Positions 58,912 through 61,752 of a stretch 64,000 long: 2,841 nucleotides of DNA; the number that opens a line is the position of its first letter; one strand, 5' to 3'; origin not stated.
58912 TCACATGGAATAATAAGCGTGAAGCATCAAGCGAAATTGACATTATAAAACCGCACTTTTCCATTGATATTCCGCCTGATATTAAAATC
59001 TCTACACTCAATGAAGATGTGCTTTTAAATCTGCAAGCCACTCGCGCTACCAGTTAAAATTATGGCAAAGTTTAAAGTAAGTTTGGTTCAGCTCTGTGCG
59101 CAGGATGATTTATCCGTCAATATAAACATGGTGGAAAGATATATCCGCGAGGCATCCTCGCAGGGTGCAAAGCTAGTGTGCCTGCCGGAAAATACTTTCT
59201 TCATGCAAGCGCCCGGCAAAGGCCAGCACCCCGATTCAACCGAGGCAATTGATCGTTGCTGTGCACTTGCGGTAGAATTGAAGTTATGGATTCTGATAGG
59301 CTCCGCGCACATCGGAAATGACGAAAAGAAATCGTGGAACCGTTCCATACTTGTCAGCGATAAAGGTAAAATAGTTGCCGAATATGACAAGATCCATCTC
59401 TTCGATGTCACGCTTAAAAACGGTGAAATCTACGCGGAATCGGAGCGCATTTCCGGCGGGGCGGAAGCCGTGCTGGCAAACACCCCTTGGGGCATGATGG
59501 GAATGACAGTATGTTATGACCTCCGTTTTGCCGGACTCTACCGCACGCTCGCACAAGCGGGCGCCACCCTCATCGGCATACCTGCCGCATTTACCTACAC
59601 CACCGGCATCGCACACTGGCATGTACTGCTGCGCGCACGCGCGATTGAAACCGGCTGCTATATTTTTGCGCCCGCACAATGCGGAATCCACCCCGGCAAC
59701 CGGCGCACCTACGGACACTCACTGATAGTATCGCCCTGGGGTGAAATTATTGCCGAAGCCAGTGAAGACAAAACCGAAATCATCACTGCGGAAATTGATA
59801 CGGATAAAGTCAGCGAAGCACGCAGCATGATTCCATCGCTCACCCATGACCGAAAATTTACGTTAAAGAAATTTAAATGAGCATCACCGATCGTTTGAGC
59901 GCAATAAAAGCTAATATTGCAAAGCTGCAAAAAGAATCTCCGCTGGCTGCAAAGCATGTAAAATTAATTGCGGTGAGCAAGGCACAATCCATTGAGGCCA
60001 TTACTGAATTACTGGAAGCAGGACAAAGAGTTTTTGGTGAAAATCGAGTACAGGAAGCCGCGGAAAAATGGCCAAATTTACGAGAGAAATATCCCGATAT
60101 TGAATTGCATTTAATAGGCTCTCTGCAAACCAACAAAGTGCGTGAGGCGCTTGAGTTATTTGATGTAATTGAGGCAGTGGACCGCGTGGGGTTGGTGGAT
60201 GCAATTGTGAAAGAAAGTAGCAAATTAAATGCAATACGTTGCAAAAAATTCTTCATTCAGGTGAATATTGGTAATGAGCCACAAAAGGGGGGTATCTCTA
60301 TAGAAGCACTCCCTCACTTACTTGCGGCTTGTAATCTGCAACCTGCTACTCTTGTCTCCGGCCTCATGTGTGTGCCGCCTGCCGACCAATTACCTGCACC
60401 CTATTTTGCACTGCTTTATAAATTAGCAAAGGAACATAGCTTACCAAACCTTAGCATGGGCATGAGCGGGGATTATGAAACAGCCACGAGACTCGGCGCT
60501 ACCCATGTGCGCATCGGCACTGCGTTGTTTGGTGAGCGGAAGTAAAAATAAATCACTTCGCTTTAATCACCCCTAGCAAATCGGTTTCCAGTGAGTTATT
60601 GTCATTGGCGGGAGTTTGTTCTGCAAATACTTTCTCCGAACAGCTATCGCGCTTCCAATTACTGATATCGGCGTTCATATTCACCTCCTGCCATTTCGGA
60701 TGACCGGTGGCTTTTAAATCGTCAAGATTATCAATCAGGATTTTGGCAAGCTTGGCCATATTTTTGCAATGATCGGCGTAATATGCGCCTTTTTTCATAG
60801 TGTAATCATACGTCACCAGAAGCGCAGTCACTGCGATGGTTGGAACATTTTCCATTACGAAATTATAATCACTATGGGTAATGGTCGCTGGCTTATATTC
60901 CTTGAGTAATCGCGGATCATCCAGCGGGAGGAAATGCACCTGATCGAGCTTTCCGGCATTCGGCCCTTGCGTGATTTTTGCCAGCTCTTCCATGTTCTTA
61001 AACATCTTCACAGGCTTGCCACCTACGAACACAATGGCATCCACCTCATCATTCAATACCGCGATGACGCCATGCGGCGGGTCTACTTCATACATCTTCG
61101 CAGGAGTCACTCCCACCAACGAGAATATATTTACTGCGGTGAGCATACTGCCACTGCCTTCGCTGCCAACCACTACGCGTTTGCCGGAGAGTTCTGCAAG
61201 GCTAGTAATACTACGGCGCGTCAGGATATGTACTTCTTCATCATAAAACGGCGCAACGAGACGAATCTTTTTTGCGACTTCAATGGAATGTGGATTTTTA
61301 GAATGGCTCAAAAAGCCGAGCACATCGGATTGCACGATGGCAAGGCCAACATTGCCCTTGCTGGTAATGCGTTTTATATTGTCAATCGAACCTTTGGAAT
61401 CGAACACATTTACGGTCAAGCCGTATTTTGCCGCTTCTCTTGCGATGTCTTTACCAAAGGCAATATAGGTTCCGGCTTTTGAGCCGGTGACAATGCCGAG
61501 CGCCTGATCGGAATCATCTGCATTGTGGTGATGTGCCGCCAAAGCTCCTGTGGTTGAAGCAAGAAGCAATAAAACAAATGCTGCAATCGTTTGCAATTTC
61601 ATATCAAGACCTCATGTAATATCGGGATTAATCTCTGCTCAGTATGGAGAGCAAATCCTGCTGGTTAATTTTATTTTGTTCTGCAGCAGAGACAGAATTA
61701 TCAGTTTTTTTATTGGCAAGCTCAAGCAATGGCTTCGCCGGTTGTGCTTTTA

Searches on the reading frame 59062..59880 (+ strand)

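Call 69: search_protein_families(library=pfam, proteins=[window:59062-59880:+], max_evalue=0.00001)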
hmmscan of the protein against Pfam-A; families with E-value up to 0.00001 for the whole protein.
window:59062-59880:+ (272 aa): 1 family
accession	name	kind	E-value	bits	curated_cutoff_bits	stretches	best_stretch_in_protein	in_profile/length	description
PF00795.27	CN_hydrolase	-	3.6e-51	174.4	23.2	1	5-254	1-255/256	Carbon-nitrogen hydrolase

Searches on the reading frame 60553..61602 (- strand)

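Call 69: search_protein_families(library=pfam, proteins=[window:60553-61602:-], max_evalue=0.00001)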
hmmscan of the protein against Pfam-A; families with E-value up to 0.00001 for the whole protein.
window:60553-61602:- (349 aa): 1 family
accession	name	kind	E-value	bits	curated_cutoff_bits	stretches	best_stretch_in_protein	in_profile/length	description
PF16868.10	NMT1_3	-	4.4e-26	92.6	27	1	37-308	1-265/289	NMT1-like family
